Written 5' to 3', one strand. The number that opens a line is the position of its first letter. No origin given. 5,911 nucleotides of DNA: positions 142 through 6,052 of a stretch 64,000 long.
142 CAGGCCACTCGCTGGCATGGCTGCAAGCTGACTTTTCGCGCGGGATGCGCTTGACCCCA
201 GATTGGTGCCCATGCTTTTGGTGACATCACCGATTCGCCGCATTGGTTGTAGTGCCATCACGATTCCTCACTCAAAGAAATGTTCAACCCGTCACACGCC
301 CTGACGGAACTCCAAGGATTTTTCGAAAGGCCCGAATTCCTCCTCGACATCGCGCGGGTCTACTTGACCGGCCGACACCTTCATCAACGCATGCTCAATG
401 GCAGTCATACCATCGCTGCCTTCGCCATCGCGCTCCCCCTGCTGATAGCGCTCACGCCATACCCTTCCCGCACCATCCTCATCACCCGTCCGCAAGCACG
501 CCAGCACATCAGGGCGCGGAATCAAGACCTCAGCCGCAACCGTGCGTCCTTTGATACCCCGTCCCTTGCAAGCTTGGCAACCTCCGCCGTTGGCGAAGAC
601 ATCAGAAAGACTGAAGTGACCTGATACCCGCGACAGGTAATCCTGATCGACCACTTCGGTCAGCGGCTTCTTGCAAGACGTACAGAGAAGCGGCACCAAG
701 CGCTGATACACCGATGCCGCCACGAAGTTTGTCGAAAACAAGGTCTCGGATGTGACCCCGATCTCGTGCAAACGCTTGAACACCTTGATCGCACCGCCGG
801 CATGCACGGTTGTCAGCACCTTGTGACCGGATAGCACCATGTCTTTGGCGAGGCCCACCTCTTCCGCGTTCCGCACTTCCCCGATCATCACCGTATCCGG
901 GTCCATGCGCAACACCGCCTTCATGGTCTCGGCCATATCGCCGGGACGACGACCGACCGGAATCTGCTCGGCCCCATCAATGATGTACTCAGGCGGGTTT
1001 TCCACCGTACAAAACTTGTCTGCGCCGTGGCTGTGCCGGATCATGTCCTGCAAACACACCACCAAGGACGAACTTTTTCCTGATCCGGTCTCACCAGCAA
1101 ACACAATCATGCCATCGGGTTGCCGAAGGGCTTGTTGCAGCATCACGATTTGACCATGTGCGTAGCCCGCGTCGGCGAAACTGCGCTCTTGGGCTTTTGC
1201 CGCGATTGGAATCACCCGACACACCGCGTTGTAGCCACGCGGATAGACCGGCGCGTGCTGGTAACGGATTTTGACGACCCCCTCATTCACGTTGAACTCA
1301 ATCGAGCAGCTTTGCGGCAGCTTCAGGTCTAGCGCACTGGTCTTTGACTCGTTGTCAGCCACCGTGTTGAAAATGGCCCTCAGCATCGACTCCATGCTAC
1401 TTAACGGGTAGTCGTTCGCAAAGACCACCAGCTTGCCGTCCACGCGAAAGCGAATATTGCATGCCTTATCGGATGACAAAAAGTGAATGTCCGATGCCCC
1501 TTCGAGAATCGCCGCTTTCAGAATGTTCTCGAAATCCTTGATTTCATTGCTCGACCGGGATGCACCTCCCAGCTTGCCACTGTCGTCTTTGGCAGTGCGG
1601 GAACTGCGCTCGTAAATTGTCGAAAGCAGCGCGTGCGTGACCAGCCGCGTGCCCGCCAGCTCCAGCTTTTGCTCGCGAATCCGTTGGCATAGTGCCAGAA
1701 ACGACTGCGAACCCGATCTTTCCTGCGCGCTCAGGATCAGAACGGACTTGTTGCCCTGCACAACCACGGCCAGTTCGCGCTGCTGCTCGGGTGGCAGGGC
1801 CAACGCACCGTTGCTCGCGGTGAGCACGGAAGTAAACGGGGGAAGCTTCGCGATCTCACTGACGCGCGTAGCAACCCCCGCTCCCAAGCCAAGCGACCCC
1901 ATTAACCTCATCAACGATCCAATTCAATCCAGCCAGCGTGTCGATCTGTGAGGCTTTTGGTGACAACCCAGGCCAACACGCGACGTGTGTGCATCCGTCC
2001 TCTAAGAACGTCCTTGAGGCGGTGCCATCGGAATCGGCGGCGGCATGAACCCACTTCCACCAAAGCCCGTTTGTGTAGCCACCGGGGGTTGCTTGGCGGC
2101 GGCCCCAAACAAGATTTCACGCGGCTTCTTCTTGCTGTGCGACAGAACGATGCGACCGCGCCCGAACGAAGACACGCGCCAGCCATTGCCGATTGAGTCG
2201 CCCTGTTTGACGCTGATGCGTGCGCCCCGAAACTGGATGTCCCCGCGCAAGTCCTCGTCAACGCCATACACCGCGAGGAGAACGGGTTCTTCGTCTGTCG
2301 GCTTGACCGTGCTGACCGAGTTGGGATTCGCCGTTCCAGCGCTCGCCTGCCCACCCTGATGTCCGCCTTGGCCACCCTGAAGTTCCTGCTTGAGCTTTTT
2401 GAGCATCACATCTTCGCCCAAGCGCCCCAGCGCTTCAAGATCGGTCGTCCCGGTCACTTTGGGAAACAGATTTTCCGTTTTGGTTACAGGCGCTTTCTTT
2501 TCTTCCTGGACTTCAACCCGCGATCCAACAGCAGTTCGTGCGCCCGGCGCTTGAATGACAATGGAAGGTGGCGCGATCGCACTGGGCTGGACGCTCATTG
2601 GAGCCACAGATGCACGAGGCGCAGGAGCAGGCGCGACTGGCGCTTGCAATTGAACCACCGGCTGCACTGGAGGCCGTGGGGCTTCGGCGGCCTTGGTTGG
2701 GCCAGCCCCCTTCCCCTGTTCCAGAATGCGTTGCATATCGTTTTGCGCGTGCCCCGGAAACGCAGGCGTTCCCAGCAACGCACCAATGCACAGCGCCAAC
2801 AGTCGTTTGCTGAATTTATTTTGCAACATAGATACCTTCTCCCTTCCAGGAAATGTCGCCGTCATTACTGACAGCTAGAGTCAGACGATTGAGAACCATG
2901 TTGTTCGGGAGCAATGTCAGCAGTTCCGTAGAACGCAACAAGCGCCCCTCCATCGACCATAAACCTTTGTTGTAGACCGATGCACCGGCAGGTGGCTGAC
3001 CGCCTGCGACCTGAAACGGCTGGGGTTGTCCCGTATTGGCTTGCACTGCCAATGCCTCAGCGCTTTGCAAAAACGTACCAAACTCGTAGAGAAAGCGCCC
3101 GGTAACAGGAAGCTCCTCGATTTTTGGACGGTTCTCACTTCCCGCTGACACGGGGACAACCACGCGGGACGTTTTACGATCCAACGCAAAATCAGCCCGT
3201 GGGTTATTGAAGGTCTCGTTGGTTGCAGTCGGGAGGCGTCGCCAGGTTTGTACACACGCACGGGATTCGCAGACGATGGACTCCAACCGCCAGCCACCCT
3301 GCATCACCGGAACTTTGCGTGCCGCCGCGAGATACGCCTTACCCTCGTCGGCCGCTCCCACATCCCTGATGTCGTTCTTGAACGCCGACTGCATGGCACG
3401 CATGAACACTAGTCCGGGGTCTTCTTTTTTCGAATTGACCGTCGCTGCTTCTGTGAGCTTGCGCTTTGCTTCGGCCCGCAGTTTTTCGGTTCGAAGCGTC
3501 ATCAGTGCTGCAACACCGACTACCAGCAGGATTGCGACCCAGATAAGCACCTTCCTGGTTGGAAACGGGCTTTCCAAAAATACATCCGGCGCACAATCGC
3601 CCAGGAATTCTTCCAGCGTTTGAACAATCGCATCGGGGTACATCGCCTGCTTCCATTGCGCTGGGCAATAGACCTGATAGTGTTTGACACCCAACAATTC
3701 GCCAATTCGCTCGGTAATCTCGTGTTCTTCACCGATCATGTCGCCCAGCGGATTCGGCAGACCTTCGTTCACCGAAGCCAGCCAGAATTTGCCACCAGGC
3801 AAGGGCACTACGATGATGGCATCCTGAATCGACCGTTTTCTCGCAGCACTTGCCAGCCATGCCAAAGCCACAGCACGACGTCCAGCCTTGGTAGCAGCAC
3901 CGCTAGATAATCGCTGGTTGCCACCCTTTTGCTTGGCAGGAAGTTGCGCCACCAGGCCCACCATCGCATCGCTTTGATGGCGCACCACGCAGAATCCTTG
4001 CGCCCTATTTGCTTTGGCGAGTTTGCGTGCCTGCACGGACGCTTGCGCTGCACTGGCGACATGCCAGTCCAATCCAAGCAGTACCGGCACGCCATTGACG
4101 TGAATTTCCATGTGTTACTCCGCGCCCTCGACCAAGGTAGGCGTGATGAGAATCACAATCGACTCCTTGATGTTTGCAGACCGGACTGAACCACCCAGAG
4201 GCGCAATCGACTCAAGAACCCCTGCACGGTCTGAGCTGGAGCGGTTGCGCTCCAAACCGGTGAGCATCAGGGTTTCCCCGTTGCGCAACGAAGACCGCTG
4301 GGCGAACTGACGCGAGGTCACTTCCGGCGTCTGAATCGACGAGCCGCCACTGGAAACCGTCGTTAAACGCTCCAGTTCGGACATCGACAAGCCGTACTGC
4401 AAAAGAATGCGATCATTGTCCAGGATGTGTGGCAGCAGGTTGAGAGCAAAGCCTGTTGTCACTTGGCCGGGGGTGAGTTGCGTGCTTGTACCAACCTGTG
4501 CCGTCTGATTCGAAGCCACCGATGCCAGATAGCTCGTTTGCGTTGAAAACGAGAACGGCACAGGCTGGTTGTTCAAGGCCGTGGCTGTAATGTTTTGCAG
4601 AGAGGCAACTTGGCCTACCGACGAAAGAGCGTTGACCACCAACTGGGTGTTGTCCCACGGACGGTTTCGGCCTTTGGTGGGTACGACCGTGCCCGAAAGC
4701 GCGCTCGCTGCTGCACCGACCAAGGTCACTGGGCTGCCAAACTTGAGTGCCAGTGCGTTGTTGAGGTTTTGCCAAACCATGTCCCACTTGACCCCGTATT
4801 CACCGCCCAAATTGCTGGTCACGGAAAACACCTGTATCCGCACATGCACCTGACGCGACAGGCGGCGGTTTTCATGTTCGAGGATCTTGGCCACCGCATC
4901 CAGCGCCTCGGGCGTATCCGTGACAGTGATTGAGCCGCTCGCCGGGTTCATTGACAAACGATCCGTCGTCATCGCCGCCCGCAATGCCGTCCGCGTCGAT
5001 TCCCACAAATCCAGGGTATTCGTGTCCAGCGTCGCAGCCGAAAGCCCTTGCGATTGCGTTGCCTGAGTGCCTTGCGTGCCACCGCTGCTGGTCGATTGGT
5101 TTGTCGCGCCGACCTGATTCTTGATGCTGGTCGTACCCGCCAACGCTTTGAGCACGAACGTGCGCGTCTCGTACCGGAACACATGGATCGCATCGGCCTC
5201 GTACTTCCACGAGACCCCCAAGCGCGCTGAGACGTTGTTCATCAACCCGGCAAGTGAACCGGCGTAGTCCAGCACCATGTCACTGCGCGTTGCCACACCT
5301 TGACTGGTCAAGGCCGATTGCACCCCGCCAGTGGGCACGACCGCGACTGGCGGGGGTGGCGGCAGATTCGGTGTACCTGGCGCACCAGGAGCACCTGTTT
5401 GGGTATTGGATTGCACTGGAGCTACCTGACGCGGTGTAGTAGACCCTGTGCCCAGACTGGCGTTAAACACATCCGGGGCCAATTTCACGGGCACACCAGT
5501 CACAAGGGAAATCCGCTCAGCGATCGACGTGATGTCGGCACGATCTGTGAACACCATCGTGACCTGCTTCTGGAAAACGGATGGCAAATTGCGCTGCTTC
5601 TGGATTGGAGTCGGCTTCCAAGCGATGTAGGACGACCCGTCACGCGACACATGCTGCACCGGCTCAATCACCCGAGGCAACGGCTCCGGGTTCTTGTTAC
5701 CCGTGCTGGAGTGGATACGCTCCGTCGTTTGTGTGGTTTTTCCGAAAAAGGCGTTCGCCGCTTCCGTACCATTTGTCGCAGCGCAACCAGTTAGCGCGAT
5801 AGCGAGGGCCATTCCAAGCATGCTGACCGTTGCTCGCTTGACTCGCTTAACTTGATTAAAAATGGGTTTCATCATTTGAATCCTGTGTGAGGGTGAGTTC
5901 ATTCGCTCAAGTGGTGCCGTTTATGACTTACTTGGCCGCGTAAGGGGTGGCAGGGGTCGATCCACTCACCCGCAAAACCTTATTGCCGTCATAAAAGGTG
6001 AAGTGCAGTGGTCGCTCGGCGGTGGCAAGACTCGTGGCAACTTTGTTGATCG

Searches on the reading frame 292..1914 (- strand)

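Call 10: search_protein_families(library=ncbifam, proteins=[window:292-1914:-], max_evalue=0.001)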
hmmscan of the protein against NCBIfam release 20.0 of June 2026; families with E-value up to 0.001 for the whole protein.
window:292-1914:- (540 aa): 17 families
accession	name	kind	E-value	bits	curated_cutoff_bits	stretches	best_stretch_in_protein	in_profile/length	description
TIGR02533.1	type_II_gspE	equivalog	6.1e-52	176.9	630.25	1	124-475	109-444/486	type II secretion system ATPase GspE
TIGR02538.1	type_IV_pilB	equivalog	1.1e-47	162.9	675.65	1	125-464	182-509/564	type IV-A pilus assembly ATPase PilB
NF007755.0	PRK10436.1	equivalog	3.1e-46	158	617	1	112-474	73-416/465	type II secretion system protein GspE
NF041000.1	ATPase_ComGA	equivalog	2.5e-40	138.2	300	1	130-408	2-266/267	competence type IV pilus ATPase ComGA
NF053534.1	T4PilAsmATPsTfpB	equivalog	2.5e-39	135.1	850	1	130-464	207-529/584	type IV pilus assembly ATPase TfpB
TIGR01420.1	pilT_fam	subfamily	1.3e-27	97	319.1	1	128-387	2-244/343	PilT/PilU family type 4a pilus ATPase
TIGR02524.1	dot_icm_DotB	equivalog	3.9e-16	59.2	463.3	1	262-408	129-286/358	Dot/Icm type IV secretion system ATPase DotB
TIGR02525.1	plasmid_TraJ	equivalog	5.8e-14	51.8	368.3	1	260-382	142-269/372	plasmid transfer ATPase TraJ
TIGR02788.1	VirB11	equivalog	8.4e-12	44.7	249.95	1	258-391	136-271/308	P-type DNA transfer ATPase VirB11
TIGR02782.1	TrbB_P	equivalog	3.2e-11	43.1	304.55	1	252-386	122-256/303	P-type conjugative transfer ATPase TrbB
NF010469.0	PRK13894.1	subfamily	1.3e-09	37.9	508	1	253-384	136-266/320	conjugal transfer ATPase TrbB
NF058587.1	archaellum_moto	equivalog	1.5e-09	37.2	550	1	270-383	278-394/527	archaellum flagellar ATPase motor FlaI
NF010407.0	PRK13833.1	subfamily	3e-09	36.7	499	1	253-386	131-263/323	conjugal transfer protein TrbB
TIGR03819.1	heli_sec_ATPase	hypoth_equivalog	4e-09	36.1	373.15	1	253-388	164-303/340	TadA family conjugal transfer-associated ATPase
NF010335.0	PRK13764.1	equivalog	1.5e-06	27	340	1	260-383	256-375/613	ATPase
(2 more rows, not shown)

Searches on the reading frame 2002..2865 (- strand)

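Call 10: search_protein_families(library=ncbifam, proteins=[window:2002-2865:-], max_evalue=0.001)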
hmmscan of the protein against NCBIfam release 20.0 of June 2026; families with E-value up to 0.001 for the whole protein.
window:2002-2865:- (287 aa): 1 family
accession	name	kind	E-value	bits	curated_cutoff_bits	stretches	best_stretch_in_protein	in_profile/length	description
TIGR03021.1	pilP_fam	equivalog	6.1e-08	33.7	34.65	1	156-241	31-118/119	type IV pilus biogenesis protein PilP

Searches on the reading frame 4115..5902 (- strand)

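Call 10: search_protein_families(library=ncbifam, proteins=[window:4115-5902:-], max_evalue=0.001)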
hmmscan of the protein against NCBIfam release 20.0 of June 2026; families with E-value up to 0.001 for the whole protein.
window:4115-5902:- (595 aa): 6 families
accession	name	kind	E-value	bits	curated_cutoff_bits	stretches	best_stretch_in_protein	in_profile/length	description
TIGR02520.1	pilus_B_mal_scr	equivalog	5.7e-102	341.9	287.65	1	96-589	12-512/513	PilN family type IVB pilus formation outer membrane protein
TIGR02519.1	pilus_MshL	equivalog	2.1e-27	95.9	250.2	1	317-590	2-289/290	pilus (MSHA type) biogenesis protein MshL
TIGR02517.1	type_II_gspD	equivalog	3.6e-13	48.9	351.35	1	262-594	264-593/600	type II secretion system secretin GspD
TIGR02516.1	type_III_yscC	equivalog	7.9e-09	34.6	238.45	1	313-591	198-461/463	type III secretion system outer membrane ring subunit SctC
TIGR02515.1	IV_pilus_PilQ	subfamily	7.4e-08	31.8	284.35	1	316-591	137-427/428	type IV pilus secretin PilQ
NF042912.1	Amuc_1098_fam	equivalog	0.00046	18.3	750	1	317-441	428-547/805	Amuc_1098 family type IV pilus outer membrane protein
